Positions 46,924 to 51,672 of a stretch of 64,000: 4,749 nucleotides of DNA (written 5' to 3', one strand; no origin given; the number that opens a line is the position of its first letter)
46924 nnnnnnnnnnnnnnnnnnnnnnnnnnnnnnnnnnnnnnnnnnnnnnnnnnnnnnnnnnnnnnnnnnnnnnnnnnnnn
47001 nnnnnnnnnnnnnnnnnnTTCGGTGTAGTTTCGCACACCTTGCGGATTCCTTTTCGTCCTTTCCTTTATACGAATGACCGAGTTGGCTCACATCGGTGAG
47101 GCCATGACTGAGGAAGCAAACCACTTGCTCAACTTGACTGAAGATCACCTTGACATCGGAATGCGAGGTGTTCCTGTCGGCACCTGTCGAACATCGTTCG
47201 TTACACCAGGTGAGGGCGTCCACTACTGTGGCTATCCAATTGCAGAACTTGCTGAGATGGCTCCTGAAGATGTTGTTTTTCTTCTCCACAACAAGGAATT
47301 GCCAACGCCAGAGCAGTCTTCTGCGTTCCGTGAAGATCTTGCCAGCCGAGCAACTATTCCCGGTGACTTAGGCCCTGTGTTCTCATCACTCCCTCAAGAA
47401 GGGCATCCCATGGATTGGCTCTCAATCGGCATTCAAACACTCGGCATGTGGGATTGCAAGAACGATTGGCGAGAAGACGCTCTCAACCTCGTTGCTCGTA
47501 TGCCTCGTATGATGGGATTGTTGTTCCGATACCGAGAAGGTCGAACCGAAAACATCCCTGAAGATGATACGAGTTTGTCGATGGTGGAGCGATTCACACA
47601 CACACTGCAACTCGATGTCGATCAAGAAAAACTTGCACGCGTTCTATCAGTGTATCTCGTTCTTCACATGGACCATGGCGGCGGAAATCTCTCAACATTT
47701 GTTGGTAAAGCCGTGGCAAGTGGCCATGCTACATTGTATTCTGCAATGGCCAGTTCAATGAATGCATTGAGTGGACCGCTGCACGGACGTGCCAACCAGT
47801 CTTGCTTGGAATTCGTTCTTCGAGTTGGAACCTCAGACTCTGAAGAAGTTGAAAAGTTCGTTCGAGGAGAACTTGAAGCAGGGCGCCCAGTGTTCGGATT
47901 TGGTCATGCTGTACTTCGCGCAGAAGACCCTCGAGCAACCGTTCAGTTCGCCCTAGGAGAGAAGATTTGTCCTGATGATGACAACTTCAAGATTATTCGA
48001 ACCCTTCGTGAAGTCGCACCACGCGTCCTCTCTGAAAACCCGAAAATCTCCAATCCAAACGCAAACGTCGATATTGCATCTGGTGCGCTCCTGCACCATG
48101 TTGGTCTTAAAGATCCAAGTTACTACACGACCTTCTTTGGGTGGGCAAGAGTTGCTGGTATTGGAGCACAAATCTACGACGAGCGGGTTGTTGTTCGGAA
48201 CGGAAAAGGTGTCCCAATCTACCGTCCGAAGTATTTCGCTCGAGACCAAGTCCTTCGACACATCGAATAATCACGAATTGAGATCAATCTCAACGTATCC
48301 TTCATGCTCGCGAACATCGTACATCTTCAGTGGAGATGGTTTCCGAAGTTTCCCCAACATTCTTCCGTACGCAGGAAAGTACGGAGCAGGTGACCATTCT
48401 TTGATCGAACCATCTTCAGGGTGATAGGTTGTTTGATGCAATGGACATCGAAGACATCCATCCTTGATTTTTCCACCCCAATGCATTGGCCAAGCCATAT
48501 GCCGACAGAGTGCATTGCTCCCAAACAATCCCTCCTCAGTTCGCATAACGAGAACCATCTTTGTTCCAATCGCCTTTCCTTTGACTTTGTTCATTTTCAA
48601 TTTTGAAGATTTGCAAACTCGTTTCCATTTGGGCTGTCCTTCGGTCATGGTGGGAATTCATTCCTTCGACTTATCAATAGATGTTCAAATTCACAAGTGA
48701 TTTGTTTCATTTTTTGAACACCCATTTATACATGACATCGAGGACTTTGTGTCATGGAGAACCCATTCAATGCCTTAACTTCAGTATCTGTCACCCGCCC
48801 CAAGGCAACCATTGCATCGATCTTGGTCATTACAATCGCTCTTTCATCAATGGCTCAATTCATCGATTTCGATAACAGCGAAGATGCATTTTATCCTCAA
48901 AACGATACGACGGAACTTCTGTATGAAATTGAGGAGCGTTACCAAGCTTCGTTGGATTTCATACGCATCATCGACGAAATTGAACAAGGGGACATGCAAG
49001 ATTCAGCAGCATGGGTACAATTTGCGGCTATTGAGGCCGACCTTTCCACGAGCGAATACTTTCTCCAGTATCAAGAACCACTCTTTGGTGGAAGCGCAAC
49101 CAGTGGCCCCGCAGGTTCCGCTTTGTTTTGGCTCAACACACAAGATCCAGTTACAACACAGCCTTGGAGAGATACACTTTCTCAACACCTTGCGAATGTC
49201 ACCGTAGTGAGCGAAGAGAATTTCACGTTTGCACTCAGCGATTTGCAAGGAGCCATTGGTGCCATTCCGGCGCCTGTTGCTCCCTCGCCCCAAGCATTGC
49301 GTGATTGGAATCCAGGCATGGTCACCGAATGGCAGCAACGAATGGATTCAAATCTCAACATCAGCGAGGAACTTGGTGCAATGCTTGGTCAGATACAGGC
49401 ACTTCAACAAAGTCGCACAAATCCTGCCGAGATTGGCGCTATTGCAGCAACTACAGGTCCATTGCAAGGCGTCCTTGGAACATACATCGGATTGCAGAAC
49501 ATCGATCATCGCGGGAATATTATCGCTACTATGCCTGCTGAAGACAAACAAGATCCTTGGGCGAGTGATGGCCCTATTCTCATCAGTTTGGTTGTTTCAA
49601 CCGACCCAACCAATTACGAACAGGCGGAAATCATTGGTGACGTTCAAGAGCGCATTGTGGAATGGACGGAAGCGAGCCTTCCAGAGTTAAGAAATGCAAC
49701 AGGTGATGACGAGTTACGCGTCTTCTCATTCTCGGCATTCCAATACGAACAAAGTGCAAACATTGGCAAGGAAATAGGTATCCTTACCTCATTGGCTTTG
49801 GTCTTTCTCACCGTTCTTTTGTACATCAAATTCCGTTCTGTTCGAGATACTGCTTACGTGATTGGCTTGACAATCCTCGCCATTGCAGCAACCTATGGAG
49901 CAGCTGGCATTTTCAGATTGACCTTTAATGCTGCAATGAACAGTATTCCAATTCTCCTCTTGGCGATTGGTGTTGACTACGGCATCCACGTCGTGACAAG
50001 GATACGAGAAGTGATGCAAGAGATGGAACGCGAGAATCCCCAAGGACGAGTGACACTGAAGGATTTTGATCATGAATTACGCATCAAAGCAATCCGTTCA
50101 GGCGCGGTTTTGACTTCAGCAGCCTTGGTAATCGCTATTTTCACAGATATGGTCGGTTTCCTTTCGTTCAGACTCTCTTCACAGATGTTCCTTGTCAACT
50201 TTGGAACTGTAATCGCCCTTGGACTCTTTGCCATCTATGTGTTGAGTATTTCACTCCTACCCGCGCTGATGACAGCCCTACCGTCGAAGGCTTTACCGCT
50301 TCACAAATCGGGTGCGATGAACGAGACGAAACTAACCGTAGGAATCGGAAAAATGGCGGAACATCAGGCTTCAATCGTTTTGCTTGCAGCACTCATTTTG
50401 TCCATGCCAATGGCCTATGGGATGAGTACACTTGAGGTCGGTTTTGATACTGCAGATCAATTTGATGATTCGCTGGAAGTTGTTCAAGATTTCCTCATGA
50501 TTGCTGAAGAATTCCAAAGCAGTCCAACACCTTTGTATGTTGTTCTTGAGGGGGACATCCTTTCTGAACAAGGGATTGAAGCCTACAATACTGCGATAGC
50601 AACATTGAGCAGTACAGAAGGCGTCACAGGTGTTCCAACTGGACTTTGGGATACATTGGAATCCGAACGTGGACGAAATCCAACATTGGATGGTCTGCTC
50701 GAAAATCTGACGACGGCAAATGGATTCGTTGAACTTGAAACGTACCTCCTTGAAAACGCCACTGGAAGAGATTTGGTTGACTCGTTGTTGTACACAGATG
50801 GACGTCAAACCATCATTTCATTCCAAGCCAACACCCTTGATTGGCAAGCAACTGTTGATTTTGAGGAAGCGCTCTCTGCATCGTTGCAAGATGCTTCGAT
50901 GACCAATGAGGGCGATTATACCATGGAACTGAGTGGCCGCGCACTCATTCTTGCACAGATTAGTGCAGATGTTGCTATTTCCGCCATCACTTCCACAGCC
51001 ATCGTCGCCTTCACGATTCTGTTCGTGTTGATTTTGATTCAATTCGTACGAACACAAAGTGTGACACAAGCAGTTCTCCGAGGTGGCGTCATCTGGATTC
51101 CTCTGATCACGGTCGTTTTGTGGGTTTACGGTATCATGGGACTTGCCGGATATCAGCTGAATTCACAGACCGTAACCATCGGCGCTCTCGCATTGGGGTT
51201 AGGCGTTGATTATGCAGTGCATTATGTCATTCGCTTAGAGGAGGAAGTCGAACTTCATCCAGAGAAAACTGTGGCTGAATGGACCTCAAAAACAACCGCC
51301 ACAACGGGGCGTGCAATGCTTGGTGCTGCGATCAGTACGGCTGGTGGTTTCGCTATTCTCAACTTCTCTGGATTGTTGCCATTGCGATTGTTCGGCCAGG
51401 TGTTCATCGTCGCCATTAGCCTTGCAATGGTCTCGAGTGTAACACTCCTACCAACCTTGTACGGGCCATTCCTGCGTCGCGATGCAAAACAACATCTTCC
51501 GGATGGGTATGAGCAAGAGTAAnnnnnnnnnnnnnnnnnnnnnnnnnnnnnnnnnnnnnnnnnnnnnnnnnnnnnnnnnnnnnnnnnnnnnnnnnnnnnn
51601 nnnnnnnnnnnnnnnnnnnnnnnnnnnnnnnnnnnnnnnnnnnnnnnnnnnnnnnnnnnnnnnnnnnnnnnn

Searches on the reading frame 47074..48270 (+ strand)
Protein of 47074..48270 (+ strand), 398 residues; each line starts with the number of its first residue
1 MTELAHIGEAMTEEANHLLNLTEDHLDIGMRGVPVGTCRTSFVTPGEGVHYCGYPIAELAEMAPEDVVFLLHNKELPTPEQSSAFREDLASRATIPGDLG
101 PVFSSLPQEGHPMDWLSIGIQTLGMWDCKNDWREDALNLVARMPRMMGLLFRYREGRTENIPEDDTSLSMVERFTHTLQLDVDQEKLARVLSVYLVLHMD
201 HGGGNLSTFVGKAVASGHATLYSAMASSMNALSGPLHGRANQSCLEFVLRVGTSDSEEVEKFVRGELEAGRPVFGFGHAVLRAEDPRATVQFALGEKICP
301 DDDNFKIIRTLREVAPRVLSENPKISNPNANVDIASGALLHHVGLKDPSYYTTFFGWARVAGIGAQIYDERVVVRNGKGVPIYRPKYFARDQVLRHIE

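Call 33: search_protein_families(library=pfam, proteins=[window:47074-48270:+], max_evalue=0.001)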
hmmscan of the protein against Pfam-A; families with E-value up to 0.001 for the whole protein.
window:47074-48270:+ (398 aa): 1 family
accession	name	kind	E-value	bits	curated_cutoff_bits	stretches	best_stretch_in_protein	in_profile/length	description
PF00285.26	Citrate_synt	-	3.1e-86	290.1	27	1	29-386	1-357/357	Citrate synthase, C-terminal domain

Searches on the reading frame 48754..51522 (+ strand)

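Call 33: search_protein_families(library=pfam, proteins=[window:48754-51522:+], max_evalue=0.001)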
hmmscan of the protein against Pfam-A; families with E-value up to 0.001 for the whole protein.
window:48754-51522:+ (922 aa): 2 families
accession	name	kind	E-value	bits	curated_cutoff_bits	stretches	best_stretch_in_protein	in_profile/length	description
PF03176.21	MMPL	-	1.3e-24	87.2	20.5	2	606-903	45-299/333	MMPL family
PF02460.24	Patched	-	0.00054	20.2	23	1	371-507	36-155/156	Patched SSD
